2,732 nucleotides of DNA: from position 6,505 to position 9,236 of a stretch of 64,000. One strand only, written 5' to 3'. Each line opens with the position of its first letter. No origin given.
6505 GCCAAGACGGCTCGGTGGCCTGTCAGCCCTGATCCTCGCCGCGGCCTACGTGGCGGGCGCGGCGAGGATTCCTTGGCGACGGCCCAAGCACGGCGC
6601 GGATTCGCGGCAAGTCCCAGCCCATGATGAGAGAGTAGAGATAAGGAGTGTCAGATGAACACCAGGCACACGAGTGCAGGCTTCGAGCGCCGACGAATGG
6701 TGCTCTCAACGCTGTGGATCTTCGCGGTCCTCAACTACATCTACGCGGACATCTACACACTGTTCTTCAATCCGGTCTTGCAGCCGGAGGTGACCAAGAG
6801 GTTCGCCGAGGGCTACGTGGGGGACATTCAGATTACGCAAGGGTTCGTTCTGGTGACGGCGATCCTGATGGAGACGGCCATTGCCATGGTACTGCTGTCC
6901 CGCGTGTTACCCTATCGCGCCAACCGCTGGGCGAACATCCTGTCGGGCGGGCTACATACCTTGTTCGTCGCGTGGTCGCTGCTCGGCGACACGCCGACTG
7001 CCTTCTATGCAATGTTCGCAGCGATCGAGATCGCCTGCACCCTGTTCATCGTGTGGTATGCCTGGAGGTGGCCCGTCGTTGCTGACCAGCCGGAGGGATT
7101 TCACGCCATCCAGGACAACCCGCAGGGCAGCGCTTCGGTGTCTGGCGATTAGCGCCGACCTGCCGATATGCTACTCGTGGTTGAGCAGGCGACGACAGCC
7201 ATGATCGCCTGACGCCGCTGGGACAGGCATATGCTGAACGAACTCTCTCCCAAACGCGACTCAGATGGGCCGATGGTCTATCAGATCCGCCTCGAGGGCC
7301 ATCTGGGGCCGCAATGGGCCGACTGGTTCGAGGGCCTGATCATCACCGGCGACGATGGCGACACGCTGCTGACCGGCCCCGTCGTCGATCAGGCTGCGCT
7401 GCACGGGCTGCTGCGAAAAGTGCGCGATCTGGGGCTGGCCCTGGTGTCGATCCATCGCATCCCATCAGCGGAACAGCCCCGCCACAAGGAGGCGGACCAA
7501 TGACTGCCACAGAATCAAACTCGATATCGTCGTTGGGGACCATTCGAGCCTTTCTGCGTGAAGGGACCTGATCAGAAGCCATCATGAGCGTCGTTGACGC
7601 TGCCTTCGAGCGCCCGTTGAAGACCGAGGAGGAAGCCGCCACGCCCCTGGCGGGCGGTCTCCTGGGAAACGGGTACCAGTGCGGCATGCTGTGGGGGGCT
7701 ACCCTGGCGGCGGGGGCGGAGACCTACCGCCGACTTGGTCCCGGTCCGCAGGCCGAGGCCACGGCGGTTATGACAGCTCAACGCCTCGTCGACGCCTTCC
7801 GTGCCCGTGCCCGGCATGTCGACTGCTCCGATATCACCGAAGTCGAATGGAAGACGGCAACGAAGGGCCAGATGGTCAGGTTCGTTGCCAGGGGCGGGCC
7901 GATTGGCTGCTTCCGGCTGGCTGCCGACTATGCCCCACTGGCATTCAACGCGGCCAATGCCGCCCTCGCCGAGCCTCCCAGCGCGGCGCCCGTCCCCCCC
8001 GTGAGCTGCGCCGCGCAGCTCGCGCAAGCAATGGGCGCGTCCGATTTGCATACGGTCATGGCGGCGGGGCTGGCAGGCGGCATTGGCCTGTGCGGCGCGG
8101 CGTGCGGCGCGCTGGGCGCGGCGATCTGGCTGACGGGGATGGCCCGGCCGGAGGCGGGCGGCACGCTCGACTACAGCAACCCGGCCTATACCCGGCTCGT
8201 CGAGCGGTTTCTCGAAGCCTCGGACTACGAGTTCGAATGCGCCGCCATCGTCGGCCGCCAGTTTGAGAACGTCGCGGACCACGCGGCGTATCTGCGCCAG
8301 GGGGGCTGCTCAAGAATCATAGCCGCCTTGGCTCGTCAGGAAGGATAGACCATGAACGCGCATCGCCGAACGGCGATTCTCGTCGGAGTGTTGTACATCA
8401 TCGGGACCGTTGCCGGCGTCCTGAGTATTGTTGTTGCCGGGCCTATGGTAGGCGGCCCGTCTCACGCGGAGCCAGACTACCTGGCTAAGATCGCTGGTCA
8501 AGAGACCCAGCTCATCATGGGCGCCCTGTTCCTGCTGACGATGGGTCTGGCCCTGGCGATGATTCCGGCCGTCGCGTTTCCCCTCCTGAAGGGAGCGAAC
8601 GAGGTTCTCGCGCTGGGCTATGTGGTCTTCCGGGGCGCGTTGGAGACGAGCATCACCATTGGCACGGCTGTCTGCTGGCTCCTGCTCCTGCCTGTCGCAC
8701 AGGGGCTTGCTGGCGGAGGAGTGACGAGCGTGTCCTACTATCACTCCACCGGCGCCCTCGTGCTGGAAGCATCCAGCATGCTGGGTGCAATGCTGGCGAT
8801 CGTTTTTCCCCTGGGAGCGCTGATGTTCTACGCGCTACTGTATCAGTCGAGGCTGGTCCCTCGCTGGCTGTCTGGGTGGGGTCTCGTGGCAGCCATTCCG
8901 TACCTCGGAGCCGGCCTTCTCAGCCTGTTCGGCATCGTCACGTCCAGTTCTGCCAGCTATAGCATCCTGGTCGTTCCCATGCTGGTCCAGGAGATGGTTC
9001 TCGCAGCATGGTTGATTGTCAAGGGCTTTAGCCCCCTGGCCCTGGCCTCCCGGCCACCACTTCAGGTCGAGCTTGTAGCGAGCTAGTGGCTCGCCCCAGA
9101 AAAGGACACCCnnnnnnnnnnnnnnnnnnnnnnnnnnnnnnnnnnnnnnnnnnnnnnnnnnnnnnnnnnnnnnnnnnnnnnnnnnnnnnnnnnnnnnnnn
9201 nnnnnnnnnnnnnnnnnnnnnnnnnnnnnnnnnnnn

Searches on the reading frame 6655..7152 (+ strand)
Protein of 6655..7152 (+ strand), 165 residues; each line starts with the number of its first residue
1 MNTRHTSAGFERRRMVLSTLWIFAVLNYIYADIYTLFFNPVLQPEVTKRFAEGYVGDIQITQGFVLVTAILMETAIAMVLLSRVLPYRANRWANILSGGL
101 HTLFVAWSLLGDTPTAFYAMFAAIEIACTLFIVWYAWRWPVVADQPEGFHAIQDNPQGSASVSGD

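Call 7: search_protein_families(library=pfam, proteins=[window:6655-7152:+], max_evalue=0.001)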
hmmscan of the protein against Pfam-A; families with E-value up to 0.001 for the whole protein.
window:6655-7152:+ (165 aa): 1 family
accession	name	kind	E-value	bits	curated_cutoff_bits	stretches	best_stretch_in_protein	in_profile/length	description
PF19851.4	DUF6326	-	3.1e-22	79.8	24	1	11-139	8-130/135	Family of unknown function (DUF6326)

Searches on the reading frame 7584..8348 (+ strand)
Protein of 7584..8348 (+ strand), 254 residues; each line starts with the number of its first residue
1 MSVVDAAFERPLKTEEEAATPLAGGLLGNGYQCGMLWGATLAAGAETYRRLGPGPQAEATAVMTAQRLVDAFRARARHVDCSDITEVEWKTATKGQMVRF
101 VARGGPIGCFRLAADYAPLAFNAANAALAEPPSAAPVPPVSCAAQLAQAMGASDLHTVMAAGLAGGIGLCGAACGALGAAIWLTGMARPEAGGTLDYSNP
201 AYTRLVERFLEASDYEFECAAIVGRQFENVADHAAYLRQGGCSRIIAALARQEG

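Call 7: search_protein_families(library=pfam, proteins=[window:7584-8348:+], max_evalue=0.001)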
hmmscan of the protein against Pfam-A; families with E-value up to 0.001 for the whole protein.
window:7584-8348:+ (254 aa): 1 family
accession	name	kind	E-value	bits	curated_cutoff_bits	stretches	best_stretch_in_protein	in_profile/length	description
PF09719.15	C_GCAxxG_C_C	-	1.9e-18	67.1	27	2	145-250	10-112/118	Putative redox-active protein (C_GCAxxG_C_C)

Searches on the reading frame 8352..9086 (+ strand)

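Call 7: search_protein_families(library=pfam, proteins=[window:8352-9086:+], max_evalue=0.001)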
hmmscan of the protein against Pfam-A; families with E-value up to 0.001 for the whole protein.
window:8352-9086:+ (244 aa): 1 family
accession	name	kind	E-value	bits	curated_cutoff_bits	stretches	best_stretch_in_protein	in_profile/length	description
PF14329.11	DUF4386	-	7.9e-32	111.3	27.6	1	10-225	1-210/210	Domain of unknown function (DUF4386)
